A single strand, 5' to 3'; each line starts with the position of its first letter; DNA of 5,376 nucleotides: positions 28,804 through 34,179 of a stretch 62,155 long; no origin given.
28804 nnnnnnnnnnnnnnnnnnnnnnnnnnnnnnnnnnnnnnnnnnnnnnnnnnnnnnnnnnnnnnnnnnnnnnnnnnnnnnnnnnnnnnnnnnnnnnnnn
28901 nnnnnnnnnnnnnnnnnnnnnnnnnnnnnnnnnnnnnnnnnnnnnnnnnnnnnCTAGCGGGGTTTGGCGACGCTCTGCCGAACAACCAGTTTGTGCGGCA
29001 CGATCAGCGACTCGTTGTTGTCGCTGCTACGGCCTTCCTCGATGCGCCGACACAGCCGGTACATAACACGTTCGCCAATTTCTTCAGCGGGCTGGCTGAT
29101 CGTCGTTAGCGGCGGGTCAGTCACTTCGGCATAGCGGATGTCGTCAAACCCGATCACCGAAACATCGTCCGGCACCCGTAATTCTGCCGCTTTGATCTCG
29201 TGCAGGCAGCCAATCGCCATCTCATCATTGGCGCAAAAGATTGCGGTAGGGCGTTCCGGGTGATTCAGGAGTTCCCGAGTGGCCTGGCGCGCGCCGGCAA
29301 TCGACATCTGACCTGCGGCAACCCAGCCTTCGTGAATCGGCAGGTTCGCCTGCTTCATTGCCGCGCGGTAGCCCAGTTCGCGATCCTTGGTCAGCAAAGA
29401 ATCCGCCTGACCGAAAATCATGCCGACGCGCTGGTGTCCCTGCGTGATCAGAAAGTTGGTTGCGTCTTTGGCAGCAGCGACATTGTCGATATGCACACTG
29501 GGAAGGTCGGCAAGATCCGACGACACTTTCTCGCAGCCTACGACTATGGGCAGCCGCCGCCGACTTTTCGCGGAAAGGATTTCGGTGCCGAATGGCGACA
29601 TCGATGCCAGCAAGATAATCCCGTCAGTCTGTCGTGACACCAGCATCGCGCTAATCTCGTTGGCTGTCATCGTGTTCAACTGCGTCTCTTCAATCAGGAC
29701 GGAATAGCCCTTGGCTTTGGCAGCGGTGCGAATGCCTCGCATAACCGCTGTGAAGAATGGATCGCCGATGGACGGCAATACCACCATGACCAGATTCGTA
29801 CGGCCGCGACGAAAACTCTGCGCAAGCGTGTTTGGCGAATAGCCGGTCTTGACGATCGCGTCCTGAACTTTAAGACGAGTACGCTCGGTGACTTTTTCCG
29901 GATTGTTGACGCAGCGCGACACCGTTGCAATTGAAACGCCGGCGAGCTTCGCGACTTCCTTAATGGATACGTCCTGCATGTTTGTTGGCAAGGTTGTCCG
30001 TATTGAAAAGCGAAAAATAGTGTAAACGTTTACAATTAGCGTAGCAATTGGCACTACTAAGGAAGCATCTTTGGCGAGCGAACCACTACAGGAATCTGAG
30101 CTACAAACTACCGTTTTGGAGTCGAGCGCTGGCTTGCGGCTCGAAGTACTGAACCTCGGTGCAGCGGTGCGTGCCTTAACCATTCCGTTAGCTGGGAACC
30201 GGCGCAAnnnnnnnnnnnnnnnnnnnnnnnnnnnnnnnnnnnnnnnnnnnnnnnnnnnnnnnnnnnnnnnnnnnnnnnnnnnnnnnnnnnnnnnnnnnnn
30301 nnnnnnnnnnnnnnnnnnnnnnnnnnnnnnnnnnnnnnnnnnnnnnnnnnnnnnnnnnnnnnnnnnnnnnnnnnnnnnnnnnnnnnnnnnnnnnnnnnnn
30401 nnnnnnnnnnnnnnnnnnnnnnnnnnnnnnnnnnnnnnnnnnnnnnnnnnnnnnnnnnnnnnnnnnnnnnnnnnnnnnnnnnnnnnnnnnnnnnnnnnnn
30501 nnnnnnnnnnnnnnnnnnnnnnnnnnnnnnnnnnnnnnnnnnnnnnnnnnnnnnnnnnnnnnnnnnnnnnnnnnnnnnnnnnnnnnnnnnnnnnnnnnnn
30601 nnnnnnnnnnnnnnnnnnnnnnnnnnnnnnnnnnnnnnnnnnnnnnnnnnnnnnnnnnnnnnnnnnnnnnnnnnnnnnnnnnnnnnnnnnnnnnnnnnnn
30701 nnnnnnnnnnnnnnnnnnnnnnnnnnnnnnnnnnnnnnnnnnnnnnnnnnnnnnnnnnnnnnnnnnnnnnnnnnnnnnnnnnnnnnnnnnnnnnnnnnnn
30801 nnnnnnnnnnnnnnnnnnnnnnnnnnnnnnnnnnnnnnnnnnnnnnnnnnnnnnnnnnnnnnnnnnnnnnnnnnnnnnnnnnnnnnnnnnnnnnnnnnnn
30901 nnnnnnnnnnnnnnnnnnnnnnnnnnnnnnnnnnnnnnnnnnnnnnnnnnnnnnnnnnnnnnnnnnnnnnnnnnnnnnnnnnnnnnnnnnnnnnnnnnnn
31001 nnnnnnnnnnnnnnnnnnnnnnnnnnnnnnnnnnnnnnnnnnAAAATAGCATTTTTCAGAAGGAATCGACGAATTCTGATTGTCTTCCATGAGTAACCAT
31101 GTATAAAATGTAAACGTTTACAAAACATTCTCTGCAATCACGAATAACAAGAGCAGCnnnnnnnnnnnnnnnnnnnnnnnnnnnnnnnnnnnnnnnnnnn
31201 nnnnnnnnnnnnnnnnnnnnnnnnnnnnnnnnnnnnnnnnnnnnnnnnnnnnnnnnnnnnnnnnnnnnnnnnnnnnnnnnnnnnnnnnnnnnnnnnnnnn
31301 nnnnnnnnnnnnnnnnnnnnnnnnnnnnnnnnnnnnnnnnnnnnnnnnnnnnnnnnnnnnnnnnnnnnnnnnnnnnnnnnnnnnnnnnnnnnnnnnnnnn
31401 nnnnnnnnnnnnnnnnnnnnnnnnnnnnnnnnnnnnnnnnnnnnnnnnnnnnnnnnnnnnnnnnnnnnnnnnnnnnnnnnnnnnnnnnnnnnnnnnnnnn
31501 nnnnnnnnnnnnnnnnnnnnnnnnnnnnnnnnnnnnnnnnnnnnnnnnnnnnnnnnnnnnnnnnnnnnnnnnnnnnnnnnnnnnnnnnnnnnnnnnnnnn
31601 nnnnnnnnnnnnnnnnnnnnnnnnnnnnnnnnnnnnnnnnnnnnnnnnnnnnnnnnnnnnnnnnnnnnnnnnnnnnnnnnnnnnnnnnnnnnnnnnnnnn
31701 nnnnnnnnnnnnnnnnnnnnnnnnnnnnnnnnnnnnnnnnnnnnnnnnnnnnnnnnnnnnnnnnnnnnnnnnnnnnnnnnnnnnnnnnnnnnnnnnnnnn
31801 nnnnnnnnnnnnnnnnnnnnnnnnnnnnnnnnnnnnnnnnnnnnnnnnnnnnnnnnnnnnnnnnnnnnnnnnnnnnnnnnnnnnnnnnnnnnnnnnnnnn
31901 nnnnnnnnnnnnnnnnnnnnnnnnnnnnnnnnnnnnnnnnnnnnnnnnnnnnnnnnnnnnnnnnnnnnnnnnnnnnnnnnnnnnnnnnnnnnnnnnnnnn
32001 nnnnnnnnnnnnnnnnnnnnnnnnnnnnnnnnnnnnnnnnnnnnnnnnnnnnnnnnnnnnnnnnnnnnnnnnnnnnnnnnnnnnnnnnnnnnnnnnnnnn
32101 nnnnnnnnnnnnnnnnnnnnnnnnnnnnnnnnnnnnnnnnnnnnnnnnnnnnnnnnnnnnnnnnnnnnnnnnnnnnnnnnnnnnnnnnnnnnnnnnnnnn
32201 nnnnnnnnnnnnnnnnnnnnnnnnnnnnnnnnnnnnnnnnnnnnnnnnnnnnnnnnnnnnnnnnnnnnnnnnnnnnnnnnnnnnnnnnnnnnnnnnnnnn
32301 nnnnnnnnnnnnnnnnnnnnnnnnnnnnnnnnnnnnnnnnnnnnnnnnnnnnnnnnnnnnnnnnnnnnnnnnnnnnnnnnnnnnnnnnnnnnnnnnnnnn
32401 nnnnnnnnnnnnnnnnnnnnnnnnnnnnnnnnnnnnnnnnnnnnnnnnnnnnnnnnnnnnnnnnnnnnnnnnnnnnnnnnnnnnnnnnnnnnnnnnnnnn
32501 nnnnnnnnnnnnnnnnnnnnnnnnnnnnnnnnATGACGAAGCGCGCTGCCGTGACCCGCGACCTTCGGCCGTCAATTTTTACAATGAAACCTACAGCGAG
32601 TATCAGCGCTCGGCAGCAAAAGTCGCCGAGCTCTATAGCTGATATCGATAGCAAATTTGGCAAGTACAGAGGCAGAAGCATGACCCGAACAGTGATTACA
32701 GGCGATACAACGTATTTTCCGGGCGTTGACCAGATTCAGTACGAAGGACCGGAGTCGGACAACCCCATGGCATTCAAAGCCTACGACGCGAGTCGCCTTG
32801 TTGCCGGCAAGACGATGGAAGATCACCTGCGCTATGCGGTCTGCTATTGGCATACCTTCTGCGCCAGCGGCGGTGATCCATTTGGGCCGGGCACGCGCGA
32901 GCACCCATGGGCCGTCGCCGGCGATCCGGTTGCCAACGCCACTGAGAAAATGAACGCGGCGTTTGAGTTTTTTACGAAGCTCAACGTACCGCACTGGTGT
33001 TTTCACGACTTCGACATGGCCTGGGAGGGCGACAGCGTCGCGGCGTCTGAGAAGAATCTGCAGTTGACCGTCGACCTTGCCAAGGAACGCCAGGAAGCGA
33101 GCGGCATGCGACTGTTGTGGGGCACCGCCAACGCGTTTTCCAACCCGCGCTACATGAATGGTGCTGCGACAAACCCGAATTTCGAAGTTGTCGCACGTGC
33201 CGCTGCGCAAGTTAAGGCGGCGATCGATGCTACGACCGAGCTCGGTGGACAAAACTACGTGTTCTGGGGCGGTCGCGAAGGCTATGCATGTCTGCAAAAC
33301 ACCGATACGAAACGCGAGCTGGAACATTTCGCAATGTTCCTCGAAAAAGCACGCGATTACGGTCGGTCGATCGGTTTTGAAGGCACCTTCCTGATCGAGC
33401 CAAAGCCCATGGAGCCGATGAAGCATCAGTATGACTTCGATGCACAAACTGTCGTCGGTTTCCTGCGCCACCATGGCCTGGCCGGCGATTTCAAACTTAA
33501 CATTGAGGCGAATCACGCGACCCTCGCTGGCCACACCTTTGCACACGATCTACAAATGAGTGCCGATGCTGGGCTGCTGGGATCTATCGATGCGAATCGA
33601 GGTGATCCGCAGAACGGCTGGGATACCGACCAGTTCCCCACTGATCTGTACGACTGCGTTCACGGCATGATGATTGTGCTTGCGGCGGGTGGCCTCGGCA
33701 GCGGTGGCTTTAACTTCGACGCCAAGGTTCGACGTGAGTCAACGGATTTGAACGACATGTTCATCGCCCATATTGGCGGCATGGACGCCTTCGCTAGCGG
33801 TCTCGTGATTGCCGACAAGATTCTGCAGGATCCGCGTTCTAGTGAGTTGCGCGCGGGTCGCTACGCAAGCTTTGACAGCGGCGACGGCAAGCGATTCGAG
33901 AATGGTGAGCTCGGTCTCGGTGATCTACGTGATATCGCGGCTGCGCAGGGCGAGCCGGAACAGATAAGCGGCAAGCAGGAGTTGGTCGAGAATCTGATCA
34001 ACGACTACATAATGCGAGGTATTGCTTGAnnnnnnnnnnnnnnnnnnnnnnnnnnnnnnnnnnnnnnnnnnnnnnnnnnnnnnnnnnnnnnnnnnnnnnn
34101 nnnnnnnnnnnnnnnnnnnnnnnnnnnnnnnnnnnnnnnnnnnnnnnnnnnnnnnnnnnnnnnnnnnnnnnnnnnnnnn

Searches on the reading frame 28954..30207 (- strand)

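Call 85: search_protein_families(library=pfam, proteins=[window:28954-30207:-], max_evalue=0.00001)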
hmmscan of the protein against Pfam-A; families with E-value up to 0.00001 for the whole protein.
window:28954-30207:- (417 aa): 4 families
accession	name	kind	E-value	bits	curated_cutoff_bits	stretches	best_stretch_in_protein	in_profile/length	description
PF13377.12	Peripla_BP_3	-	5.3e-40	137.7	26.5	1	251-413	2-167/167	Periplasmic binding protein-like domain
PF00532.27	Peripla_BP_1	-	1.1e-37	130.5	22.2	1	140-408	4-278/281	Periplasmic binding proteins and sugar binding domain of LacI family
PF13407.12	Peripla_BP_4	-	5.6e-19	69.1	35.1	1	141-356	2-218/258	Periplasmic binding protein domain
PF00356.27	LacI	-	1.6e-17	63.4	27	1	81-126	1-46/46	Bacterial regulatory proteins, lacI family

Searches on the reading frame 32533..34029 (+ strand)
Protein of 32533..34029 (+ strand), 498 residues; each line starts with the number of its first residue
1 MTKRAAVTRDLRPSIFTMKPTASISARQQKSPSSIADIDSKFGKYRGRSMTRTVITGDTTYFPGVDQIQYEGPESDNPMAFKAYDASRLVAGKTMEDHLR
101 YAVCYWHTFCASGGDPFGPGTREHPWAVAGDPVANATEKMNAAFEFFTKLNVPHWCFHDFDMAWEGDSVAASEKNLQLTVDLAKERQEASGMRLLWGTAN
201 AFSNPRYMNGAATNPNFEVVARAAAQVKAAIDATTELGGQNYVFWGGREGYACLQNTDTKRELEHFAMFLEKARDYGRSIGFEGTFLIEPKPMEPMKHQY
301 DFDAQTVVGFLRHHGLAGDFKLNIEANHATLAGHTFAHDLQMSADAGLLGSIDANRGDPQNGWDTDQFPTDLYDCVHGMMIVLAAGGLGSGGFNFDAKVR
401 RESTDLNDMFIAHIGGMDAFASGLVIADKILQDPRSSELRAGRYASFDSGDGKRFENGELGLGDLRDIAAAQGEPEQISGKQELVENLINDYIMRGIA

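Call 85: search_protein_families(library=pfam, proteins=[window:32533-34029:+], max_evalue=0.00001)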
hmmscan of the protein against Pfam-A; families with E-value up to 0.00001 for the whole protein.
window:32533-34029:+ (498 aa): 1 family
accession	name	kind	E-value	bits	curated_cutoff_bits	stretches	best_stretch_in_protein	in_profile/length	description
PF01261.30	AP_endonuc_2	-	4.8e-07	30.2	31.1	1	181-335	31-168/249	Xylose isomerase-like TIM barrel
